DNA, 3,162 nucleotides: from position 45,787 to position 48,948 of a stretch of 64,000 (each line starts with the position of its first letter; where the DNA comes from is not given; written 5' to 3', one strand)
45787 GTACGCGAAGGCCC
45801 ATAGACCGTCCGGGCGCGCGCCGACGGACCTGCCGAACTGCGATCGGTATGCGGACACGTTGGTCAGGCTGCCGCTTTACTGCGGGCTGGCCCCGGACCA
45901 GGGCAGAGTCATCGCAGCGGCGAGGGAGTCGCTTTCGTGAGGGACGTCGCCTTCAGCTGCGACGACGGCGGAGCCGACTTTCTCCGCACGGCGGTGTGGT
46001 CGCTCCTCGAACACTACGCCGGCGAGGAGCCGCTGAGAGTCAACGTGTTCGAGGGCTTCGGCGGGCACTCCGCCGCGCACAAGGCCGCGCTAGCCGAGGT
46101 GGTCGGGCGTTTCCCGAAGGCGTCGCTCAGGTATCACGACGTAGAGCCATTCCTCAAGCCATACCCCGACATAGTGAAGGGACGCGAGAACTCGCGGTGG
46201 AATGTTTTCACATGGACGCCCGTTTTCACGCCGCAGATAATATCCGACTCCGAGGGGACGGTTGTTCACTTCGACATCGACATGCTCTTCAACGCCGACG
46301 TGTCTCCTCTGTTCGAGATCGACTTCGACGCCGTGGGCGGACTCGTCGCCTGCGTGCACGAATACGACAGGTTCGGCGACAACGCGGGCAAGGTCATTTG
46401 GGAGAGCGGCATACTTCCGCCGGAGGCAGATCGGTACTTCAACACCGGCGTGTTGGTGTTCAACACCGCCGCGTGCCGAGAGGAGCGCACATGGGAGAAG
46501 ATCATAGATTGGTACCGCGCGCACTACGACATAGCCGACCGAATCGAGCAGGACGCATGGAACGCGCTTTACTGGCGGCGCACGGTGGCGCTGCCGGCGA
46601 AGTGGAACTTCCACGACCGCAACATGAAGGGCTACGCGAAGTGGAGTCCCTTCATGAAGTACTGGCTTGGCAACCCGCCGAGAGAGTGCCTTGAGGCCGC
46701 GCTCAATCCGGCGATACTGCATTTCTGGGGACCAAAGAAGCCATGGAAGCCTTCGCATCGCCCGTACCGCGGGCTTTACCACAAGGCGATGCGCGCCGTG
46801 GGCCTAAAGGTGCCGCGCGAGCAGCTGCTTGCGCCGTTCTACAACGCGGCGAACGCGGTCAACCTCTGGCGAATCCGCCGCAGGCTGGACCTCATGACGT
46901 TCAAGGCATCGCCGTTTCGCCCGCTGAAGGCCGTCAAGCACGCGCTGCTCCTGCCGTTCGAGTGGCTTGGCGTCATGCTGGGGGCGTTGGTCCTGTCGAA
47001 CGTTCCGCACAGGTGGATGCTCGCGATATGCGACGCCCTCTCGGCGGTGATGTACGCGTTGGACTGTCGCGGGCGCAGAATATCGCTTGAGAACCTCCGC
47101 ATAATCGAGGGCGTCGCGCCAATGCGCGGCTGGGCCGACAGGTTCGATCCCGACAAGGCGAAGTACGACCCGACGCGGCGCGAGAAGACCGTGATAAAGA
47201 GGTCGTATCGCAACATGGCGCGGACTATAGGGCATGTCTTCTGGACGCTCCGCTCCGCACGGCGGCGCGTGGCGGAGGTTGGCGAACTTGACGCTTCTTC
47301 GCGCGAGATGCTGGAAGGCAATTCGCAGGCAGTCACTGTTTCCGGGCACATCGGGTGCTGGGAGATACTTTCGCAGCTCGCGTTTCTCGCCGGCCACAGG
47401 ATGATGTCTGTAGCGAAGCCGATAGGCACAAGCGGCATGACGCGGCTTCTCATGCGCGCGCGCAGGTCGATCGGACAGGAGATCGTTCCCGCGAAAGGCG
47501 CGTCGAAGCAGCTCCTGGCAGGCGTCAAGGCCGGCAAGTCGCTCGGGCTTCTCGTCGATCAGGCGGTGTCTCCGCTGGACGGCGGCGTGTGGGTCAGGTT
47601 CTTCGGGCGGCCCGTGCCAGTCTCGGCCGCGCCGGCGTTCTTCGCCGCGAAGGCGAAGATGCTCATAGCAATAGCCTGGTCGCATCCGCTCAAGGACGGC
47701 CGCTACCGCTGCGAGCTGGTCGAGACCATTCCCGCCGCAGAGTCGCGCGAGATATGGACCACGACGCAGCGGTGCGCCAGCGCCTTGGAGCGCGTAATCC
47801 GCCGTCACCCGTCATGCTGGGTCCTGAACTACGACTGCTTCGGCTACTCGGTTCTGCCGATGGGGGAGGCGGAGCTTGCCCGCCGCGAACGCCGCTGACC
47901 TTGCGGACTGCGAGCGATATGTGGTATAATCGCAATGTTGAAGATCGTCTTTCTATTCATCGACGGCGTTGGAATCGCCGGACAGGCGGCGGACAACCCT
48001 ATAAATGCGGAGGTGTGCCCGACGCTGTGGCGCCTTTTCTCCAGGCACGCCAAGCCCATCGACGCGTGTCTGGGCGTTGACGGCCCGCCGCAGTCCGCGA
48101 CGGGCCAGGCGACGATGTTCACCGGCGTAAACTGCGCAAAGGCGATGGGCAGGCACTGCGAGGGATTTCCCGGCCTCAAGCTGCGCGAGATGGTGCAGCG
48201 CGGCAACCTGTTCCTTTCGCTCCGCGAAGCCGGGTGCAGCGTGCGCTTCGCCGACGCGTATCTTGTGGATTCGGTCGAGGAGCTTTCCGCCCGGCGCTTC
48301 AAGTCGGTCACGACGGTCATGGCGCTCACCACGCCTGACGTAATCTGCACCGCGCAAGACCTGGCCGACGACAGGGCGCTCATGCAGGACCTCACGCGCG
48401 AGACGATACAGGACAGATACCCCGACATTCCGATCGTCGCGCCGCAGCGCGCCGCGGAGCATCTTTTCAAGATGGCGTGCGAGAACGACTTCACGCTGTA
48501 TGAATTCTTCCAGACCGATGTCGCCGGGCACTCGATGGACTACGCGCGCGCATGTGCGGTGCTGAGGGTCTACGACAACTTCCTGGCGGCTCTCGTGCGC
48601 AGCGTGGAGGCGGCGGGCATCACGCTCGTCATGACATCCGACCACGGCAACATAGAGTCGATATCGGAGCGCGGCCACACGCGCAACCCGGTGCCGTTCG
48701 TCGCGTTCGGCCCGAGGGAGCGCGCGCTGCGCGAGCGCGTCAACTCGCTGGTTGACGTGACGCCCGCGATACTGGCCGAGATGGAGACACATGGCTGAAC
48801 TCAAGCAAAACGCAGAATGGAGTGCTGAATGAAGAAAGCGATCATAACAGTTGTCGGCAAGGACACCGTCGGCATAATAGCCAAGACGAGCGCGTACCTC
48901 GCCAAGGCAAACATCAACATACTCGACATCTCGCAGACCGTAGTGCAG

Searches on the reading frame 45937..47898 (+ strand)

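Call 7: search_protein_families(library=pfam, proteins=[window:45937-47898:+])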
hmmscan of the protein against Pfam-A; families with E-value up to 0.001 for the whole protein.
window:45937-47898:+ (653 aa): 2 families
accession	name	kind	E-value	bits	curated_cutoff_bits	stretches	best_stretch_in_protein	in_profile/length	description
PF01501.26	Glyco_transf_8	-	1.6e-23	84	24.3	1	58-271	46-250/253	Glycosyl transferase family 8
PF03279.18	Lip_A_acyltrans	-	3.6e-23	82.6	22.3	1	416-629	71-287/295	Bacterial lipid A biosynthesis acyltransferase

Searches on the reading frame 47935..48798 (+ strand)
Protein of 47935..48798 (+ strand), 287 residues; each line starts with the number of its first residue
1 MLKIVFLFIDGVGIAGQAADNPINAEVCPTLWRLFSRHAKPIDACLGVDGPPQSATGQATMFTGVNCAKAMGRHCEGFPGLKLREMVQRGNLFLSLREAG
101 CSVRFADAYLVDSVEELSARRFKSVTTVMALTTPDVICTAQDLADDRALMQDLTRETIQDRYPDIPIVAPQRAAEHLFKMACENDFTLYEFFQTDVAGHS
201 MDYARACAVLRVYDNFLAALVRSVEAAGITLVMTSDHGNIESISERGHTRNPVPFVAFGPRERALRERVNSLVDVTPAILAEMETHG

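Call 7: search_protein_families(library=pfam, proteins=[window:47935-48798:+])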
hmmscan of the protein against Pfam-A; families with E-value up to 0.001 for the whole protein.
window:47935-48798:+ (287 aa): 2 families
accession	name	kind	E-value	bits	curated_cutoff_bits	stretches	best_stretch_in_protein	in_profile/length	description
PF01676.23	Metalloenzyme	-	1.3e-21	77.7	24.3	1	3-284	2-249/252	Metalloenzyme superfamily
PF01663.27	Phosphodiest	-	1.3e-05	25.4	23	1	174-238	157-220/342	Type I phosphodiesterase / nucleotide pyrophosphatase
